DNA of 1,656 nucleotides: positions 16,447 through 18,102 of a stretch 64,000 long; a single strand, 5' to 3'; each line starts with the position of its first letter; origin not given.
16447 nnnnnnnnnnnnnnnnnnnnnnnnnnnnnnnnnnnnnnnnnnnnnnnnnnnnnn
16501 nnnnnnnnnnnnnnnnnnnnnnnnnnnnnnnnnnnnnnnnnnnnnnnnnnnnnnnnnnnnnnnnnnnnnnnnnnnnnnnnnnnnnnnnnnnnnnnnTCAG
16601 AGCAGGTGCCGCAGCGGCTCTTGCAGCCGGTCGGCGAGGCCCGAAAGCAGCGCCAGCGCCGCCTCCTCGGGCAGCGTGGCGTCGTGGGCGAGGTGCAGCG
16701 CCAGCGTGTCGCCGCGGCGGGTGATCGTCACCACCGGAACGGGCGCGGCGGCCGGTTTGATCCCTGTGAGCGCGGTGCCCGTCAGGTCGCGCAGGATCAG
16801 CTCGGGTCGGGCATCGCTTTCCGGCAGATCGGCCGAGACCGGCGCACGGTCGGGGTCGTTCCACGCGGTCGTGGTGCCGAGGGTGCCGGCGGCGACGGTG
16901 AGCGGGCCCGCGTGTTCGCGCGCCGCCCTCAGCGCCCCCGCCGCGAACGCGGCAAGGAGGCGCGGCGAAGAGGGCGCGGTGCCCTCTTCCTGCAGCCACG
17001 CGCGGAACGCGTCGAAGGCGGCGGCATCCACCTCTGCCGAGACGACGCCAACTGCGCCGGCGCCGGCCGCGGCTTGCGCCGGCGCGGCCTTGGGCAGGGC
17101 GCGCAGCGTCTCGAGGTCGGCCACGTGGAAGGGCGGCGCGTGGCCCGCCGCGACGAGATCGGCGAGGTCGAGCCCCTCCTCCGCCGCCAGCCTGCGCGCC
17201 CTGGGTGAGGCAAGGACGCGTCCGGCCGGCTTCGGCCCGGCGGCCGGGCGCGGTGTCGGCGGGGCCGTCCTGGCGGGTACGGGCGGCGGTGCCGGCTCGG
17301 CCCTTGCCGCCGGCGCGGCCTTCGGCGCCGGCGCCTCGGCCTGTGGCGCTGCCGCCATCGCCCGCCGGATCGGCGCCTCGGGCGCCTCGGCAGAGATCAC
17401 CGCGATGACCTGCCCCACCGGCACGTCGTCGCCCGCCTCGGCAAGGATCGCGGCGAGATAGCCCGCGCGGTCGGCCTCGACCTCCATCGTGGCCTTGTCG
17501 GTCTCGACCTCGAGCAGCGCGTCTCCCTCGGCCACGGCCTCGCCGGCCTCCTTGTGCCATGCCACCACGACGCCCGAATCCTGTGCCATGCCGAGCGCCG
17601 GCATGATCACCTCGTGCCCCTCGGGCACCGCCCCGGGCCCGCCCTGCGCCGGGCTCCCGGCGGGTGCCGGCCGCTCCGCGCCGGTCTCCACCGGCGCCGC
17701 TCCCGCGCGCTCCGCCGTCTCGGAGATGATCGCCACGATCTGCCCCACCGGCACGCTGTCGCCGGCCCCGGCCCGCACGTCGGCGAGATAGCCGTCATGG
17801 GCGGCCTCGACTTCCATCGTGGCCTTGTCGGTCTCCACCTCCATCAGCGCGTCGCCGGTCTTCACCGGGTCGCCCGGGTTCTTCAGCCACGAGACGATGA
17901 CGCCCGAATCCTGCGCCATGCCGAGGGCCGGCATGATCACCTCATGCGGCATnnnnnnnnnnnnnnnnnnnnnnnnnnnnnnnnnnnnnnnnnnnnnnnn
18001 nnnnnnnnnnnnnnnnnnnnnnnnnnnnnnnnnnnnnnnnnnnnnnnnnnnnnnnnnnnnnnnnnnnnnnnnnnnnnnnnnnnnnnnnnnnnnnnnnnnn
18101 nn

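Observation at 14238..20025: Split E2: lipoyl domains and catalytic core are encoded by different genes separated by an ALDH gene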

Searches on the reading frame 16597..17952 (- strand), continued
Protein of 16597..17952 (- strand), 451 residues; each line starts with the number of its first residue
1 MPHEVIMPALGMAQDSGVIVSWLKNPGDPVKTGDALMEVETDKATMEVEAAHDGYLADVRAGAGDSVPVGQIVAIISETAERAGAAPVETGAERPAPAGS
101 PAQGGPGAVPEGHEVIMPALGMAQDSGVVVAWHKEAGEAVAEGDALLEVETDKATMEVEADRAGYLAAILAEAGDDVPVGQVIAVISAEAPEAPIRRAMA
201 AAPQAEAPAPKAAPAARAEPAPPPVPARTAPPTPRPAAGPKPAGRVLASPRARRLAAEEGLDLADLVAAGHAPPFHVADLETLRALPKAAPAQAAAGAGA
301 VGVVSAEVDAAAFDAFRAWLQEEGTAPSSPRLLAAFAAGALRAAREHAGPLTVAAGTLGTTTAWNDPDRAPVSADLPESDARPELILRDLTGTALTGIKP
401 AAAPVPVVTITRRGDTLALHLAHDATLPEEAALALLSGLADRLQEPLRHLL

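Call 11: find_encoding_contigs(protein=P0097, flank=10000, max_places=2)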
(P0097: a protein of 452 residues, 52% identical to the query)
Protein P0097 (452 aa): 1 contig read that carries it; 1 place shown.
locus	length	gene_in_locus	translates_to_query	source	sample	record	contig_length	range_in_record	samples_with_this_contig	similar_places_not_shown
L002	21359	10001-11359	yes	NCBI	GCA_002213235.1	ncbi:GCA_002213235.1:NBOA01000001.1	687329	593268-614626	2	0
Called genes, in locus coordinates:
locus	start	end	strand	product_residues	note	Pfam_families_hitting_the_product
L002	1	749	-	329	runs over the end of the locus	PF02653:BPD_transp_2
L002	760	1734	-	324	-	PF02653:BPD_transp_2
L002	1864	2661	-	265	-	PF00106:adh_short, PF08659:KR, PF23441:SDR (weak), PF13561:adh_short_C2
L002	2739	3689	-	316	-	PF00532:Peripla_BP_1, PF13407:Peripla_BP_4, PF13377:Peripla_BP_3 (weak)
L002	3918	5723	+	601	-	PF01547:SBP_bac_1, PF13416:SBP_bac_8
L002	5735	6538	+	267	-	PF00106:adh_short, PF08659:KR (faint), PF13561:adh_short_C2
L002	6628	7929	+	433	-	PF01321:Creatinase_N (weak), PF00557:Peptidase_M24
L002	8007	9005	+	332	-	PF00676:E1_dh, PF02775:TPP_enzyme_C (weak)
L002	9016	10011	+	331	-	PF02779:Transket_pyr, PF02780:Transketolase_C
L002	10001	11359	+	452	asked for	PF00364:Biotin_lipoyl, PF25917:BSH_RND (faint), PF25997:BSH_YhbJ (faint), PF25919:BSH_CusB (weak), PF00364:Biotin_lipoyl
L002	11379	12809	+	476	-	PF00171:Aldedh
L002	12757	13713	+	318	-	PF00198:2-oxoacid_dh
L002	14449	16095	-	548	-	PF13424:TPR_12 (faint), PF13428:TPR_14 (faint), PF13181:TPR_8 (faint), PF07719:TPR_2 (faint), PF00515:TPR_1 (faint)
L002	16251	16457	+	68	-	PF06568:YjiS-like (weak)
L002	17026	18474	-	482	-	PF00478:IMPDH, PF00571:CBS, PF03060:NMO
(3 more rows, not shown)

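Call 12: find_encoding_contigs(protein=P0098, flank=10000, max_places=2)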
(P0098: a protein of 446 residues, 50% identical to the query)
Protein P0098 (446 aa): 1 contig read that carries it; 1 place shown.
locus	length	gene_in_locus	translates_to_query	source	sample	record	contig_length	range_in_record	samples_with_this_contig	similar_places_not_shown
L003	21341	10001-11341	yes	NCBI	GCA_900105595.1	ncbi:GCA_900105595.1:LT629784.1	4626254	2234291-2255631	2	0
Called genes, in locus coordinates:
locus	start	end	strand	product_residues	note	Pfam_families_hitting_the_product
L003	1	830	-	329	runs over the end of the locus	PF02653:BPD_transp_2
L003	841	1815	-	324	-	PF02653:BPD_transp_2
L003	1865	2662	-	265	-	PF00106:adh_short, PF08659:KR, PF13561:adh_short_C2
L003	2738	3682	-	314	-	PF13377:Peripla_BP_3 (faint), PF13407:Peripla_BP_4, PF00532:Peripla_BP_1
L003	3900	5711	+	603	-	PF13416:SBP_bac_8, PF01547:SBP_bac_1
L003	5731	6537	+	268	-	PF00106:adh_short, PF08659:KR (weak), PF13561:adh_short_C2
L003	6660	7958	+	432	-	PF00557:Peptidase_M24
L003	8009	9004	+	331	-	PF00676:E1_dh, PF02775:TPP_enzyme_C (weak)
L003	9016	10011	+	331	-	PF02779:Transket_pyr, PF02780:Transketolase_C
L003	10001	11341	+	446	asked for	PF00364:Biotin_lipoyl, PF25917:BSH_RND (faint), PF25997:BSH_YhbJ (weak), PF25919:BSH_CusB (faint), PF00364:Biotin_lipoyl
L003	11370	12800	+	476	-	PF00171:Aldedh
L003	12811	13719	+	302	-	PF00198:2-oxoacid_dh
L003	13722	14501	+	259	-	PF00106:adh_short, PF08659:KR, PF13561:adh_short_C2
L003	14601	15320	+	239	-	-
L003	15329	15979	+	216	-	PF13489:Methyltransf_23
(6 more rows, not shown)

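Call 33: find_related_loci(query=A1, collection=genome_contigs, flank=10000)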
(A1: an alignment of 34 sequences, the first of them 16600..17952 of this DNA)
Query A1 (451 aa) in genome_contigs; peptide patterns used: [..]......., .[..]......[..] (x = any residue, [..] = any of these).
599 stretches matched a pattern (row limit reached: there are more); 582 encode a relative of the query (tblastn E <= 1e-3); the best 80 are kept; 80 distinct loci.
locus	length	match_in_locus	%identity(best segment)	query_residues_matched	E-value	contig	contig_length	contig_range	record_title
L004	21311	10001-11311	52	1-451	5e-116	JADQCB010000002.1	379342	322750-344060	MAG: Actibacterium sp. isolate Soudan_12_2 NODE_7_length_379342_cov_293.039788, whole genome shotgun sequence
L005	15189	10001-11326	51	1-451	4e-115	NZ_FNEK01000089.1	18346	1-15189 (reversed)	Aliiruegeria lutimaris strain DSM 25294, whole genome shotgun sequence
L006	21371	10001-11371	48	1-451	2e-109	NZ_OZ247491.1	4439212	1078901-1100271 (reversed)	MAG: Hoeflea sp. isolate 7db74541-cf78-4fb0-a912-ec26e8395d3e chromosome 1, complete sequence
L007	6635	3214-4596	50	1-451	5e-107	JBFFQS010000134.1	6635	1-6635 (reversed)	MAG: Amylibacter sp. isolate Mix_mud20.2022.06.39 k141_1059886_length_6635_cov_13.0000, whole genome shotgun sequence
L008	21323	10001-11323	50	1-451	1e-106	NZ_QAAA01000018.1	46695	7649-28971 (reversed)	Rhodovulum imhoffii strain DSM 18064 Ga0183462_118, whole genome shotgun sequence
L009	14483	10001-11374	48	1-451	3e-106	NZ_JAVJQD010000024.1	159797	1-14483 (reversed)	MAG: Hoeflea sp. isolate E1-EBD-11 k141_45677, whole genome shotgun sequence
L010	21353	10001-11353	50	1-451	5e-106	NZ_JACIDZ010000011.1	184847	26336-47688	Martelella radicis strain DSM 28101 Ga0373248_11, whole genome shotgun sequence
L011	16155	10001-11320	51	1-451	3e-106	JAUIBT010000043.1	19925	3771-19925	MAG: Alphaproteobacteria bacterium isolate 6_bin.59 NODE_2498_length_19925_cov_5.461259, whole genome shotgun sequence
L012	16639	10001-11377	49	1-451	4e-105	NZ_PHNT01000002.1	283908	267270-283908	Roseovarius salinarum strain N53 contig2, whole genome shotgun sequence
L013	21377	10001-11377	51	1-451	4e-105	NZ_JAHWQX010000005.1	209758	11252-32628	Pseudohoeflea coraliihabitans strain DP4N28-3 DP4N28-3_ctg0005, whole genome shotgun sequence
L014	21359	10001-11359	47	1-451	7e-105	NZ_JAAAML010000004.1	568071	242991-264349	Hoeflea alexandrii strain DSM 16655 NODE_4, whole genome shotgun sequence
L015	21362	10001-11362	49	1-451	9e-105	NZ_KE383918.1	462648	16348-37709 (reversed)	Pseudovibrio exalbescens DSM 16456 G512DRAFT_scaffold00003.3, whole genome shotgun sequence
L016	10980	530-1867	50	1-451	3e-104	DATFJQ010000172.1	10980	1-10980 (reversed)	MAG TPA_asm: Roseovarius sp. isolate SMAG_U9148 k141_540099, whole genome shotgun sequence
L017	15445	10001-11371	47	1-451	4e-103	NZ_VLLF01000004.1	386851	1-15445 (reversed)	Roseibium hamelinense strain ATCC BAA-252 JM93DRAFT_scaffold00004.4, whole genome shotgun sequence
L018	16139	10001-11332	48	1-451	3e-103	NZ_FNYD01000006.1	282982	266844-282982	Cribrihabitans marinus strain DSM 29340, whole genome shotgun sequence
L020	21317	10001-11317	48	1-451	3e-102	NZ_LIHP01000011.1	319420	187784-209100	MAG: Marinobacter sp. HL-58 ITZY_scaf_8, whole genome shotgun sequence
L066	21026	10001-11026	46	1-451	5e-69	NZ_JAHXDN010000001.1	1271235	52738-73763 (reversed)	Roseobacter insulae strain YSTF-M11 1, whole genome shotgun sequence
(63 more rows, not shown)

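Call 50: search_protein_families(library=pfam, proteins=[L020:3421-5022:-, L020:6596-7855:+, L020:10001-11320:+, L020:11324-12226:+, L020:12359-13675:-, L020:13676-15148:-, L020:15182-16306:-, L066:10031-11029:+], max_evalue=0.0001)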
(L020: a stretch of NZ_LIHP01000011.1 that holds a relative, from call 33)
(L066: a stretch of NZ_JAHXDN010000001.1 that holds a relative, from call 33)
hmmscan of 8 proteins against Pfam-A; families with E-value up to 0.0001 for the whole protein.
L020:3421-5022:- (533 aa): 1 family
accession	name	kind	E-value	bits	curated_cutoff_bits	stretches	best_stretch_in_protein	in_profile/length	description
PF00118.29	Cpn60_TCP1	-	4.3e-69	233.9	34.3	1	24-520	2-485/490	TCP-1/cpn60 chaperonin family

L020:6596-7855:+ (419 aa): 0 families

L020:10001-11320:+ (439 aa): 3 families
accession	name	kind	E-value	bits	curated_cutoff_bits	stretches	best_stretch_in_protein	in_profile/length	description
PF00364.28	Biotin_lipoyl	-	6.1e-36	122.5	22.1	2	5-76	3-73/73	Biotin-requiring enzyme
PF13437.12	HlyD_3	-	9.6e-07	29.9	22.2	0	16-50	7-40/106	HlyD family secretion protein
PF13533.13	Biotin_lipoyl_2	-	1.3e-06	28.5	29.8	0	16-39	8-31/32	Biotin-lipoyl like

L020:11324-12226:+ (300 aa): 2 families
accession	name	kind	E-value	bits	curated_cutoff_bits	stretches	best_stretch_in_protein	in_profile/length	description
PF00198.28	2-oxoacid_dh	-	9.4e-75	251.5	23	1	71-300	3-232/232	2-oxoacid dehydrogenases acyltransferase (catalytic domain)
PF02817.22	E3_binding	-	4.6e-05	24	23.7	0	10-31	1-22/36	e3 binding domain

L020:12359-13675:- (438 aa): 2 families
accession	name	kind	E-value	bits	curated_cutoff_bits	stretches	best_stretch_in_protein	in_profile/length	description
PF07969.17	Amidohydro_3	-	1e-47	164.1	29.7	1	78-412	3-445/472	Amidohydrolase family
PF01979.26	Amidohydro_1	-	4.2e-10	39.8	25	1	85-415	2-321/345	Amidohydrolase family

L020:13676-15148:- (490 aa): 1 family
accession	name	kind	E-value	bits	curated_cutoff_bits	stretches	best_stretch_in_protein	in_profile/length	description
PF02133.21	Transp_cyt_pur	-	1.1e-30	107.2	23.5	1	79-454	1-417/440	Permease for cytosine/purines, uracil, thiamine, allantoin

L020:15182-16306:- (374 aa): 1 family
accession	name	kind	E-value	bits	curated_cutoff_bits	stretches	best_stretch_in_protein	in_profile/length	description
PF16983.11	MFS_MOT1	-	6.1e-40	136.5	30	2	205-321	4-111/111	Molybdate transporter of MFS superfamily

L066:10031-11029:+ (332 aa): 2 families
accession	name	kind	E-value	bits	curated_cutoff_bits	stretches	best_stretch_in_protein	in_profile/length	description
PF00364.28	Biotin_lipoyl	-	4.5e-17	62.1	22.1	1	3-76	1-73/73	Biotin-requiring enzyme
PF02817.22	E3_binding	-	5.9e-05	23.6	23.7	0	125-147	1-23/36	e3 binding domain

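Call 56: search_protein_families(library=pfam, proteins=[L020:6596-7855:+], max_evalue=0.01)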
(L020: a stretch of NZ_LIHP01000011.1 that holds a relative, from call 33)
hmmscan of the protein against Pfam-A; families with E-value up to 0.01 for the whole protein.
L020:6596-7855:+ (419 aa): 0 families

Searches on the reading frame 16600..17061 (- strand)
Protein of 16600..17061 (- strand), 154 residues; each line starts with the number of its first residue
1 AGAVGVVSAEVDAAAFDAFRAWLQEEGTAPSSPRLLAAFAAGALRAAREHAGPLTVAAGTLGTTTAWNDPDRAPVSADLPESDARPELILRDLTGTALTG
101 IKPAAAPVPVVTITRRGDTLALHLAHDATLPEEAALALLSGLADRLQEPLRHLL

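Call 51: search_protein_representatives(alignment_id=A4)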
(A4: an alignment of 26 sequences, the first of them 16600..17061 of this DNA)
Query: 26 sequences, 157 profile positions. Proteins with E-value up to 0.001 (for the whole library): 338; up to 1e-10: 280; up to 1e-30: 98. The best 150 are listed.
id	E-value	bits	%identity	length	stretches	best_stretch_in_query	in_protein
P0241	9.4e-47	175.5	-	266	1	2-157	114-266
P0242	3.0e-46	173.9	-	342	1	3-157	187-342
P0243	5.4e-46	173.1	-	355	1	3-157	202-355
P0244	1.2e-44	168.7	-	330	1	2-157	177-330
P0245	5.6e-44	166.5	-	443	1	3-157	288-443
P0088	8.1e-44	166.0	-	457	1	4-157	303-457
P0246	1.9e-43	164.8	-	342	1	2-157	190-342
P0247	4.7e-42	160.3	-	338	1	4-157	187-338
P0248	4.8e-42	160.2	-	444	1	2-157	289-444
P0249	7.0e-42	159.7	-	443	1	4-157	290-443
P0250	9.6e-42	159.3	-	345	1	4-157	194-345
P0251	1.9e-41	158.3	-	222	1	2-157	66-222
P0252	2.2e-41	158.1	-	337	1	3-157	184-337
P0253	2.7e-41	157.8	-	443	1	3-157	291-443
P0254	4.6e-41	157.0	-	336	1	3-157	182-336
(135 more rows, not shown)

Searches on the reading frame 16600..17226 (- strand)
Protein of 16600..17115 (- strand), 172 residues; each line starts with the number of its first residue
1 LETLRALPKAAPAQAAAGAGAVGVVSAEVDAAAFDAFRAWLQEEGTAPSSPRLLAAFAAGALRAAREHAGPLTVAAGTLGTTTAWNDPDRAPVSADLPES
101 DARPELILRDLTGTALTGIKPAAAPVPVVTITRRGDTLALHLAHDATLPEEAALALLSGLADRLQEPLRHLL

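Call 8: search_solved_structures(query=window:16600-17115:-, max_evalue=10, show_alignments=2)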
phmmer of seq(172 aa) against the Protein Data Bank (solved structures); distinct sequences matched with E-value up to 10: 6.
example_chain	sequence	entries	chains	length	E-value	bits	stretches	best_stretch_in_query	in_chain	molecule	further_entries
3hi8_A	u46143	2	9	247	0.043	17.3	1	17-123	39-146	Proliferating cell nuclear antigen PcnA | PCNA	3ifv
4bth_A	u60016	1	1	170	0.15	15.5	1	14-77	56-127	ACYL-HOMOSERINE LACTONE ACYLASE PVDQ SUBUNIT ALPHA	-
3sra_A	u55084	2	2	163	0.32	14.4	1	14-77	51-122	Acyl-homoserine lactone acylase PvdQ subunit alpha | Acyl-homoserine lactone acylase pvdQ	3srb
3src_A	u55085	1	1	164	0.32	14.4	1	14-77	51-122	Acyl-homoserine lactone acylase pvdQ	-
4m1j_A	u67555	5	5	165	0.32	14.4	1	14-77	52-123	Acyl-homoserine lactone acylase PvdQ subunit alpha | Acyl-homoserine lactone acylase PvdQ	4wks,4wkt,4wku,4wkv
2wyb_A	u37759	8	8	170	0.34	14.4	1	14-77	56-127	ACYL-HOMOSERINE LACTONE ACYLASE PVDQ SUBUNIT ALPHA | Acyl-homoserine lactone acylase PvdQ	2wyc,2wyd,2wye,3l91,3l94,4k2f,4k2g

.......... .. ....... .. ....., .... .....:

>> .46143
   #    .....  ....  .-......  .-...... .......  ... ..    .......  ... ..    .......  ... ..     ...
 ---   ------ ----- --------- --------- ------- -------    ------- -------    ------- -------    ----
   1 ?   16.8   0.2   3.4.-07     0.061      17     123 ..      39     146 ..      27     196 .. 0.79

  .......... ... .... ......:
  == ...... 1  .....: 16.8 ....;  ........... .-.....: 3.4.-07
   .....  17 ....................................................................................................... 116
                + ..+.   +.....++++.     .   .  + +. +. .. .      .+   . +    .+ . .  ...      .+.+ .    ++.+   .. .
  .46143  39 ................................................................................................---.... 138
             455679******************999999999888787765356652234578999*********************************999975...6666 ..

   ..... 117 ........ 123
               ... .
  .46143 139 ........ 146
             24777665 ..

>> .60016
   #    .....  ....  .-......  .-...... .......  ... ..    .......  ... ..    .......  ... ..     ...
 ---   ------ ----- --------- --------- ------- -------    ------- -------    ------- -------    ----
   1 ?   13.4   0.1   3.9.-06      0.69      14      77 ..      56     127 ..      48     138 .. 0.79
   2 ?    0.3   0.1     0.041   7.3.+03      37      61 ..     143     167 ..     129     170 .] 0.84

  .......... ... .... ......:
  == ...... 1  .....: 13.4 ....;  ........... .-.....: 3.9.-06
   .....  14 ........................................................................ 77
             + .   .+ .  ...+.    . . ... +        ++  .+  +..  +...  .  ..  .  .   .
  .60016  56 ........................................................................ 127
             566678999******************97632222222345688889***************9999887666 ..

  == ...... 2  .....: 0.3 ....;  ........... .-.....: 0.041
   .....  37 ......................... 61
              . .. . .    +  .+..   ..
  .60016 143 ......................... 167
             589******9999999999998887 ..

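Call 26: predict_structure(alignment_id=A2)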
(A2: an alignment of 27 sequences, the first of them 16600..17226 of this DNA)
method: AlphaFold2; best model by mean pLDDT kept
length: 209 residues; sequences in the alignment: 27
mean_pLDDT: 90.0   pTM: 0.70
mean pLDDT of the five models: 90.0, 86.6, 86.0, 85.9, 85.0
residues with pLDDT >= 90: 160; 70-90: 35; 50-70: 10; < 50: 4
segments of 3 or more residues with pLDDT < 50: 51-53
pLDDT, mean of each block of 10 residues (from residue 1): 82 92 91 93 75 63 96 92 88 97 95 94 95 94 96 83 92 96 94 98 84
secondary structure, 60 per line:
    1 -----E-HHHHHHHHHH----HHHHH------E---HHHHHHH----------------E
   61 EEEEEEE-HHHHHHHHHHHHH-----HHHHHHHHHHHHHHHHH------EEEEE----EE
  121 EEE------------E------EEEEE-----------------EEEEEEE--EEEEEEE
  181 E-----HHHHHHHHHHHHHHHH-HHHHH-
elements in order: H8-17 H22-26 H37-43 E60-67 H69-81 H87-103 E110-114 E119-123 E143-147 E165-171 E174-181 H187-202 H204-208

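Call 28: fold_search(model_id=the predicted structure, library=pdb)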
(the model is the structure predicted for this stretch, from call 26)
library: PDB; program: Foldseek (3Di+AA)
matches with E <= 10: 671; with E <= 0.001: 96
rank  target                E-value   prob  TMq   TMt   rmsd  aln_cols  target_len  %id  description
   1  9a4v_B                3.2e-08  1.00  0.53  0.29  20.6       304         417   14  Integrative model of PT1-ODO2 by crosslinking MS and deep learning (released 2024-09-18)
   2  9a5h_B                8.1e-08  1.00  0.54  0.28  14.9       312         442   17  Integrative model of DLDH1-ODP2 by crosslinking MS and deep learning (released 2024-09-18)
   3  8eqn                  4.5e-07  1.00  0.54  0.50   5.7       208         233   17  BG505 UFO-E2p-L4P nanoparticle reconstructed by focused refinement with a mask around the nanoparticle core (released 2023-04-19)
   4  1scz                  1.1e-06  1.00  0.56  0.51   4.1       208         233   14  Improved structural model for the catalytic domain of E.coli dihydrolipoamide succinyltransferase (released 2004-03-02)
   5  1c4t_C                1.2e-06  1.00  0.51  0.49   4.7       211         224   15  CATALYTIC DOMAIN FROM TRIMERIC DIHYDROLIPOAMIDE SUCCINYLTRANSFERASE (released 2000-02-18)
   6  1c4t_B                2.1e-06  1.00  0.50  0.48   4.9       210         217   14  CATALYTIC DOMAIN FROM TRIMERIC DIHYDROLIPOAMIDE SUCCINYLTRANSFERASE (released 2000-02-18)
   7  1e2o                  3.5e-06  1.00  0.50  0.46   5.1       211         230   13  CATALYTIC DOMAIN FROM DIHYDROLIPOAMIDE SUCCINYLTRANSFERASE (released 1998-12-02)
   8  1c4t_A                3.7e-06  1.00  0.51  0.48   4.8       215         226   14  CATALYTIC DOMAIN FROM TRIMERIC DIHYDROLIPOAMIDE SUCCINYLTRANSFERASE (released 2000-02-18)
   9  7b9k_A                5.0e-06  1.00  0.59  0.40   5.5       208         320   10  Cryo-EM structure of the dihydrolipoyl transacetylase cubic core of the E. coli pyruvate dehydrogenase complex includi (released 2021-08-11)
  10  9njt_A                6.0e-06  1.00  0.54  0.49   5.1       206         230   10  Structure of native octahedral assembly of D. discoideum Odo2 (released 2025-03-12)
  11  1b5s_A                6.0e-06  1.00  0.49  0.43   6.6       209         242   17  DIHYDROLIPOYL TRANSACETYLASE (E.C.2.3.1.12) CATALYTIC DOMAIN (RESIDUES 184-425) FROM BACILLUS STEAROTHERMOPHILUS (released 1999-02-16)
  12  8xll_A                6.4e-06  1.00  0.50  0.49   7.0       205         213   11  Structure of the native 2-oxoglutarate dehydrogenase complex (OGDHC) in the adult cortex and hippocampus (released 2025-02-05)
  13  9j1w_A                8.2e-06  1.00  0.56  0.52   5.7       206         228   12  Endogenous dihydrolipoamide acetyltransferase (E2) core of pyruvate dehydrogenase complex from pig heart (released 2025-02-05)
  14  8x03_0                8.2e-06  1.00  0.56  0.52   8.7       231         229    9  Structure of mitochondrial soluble protein (released 2024-11-06)
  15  3mae_B                9.3e-06  1.00  0.55  0.49   4.2       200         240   13  CRYSTAL STRUCTURE OF PROBABLE DIHYDROLIPOAMIDE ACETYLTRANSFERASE FROM LISTERIA MONOCYTOGENES 4b F2365 (released 2010-04-07)
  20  6h60                  1.0e-05  1.00  0.60  0.54   4.7       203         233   13  pseudo-atomic structural model of the E3BP component of the human pyruvate dehydrogenase multienzyme complex (released 2019-06-05)
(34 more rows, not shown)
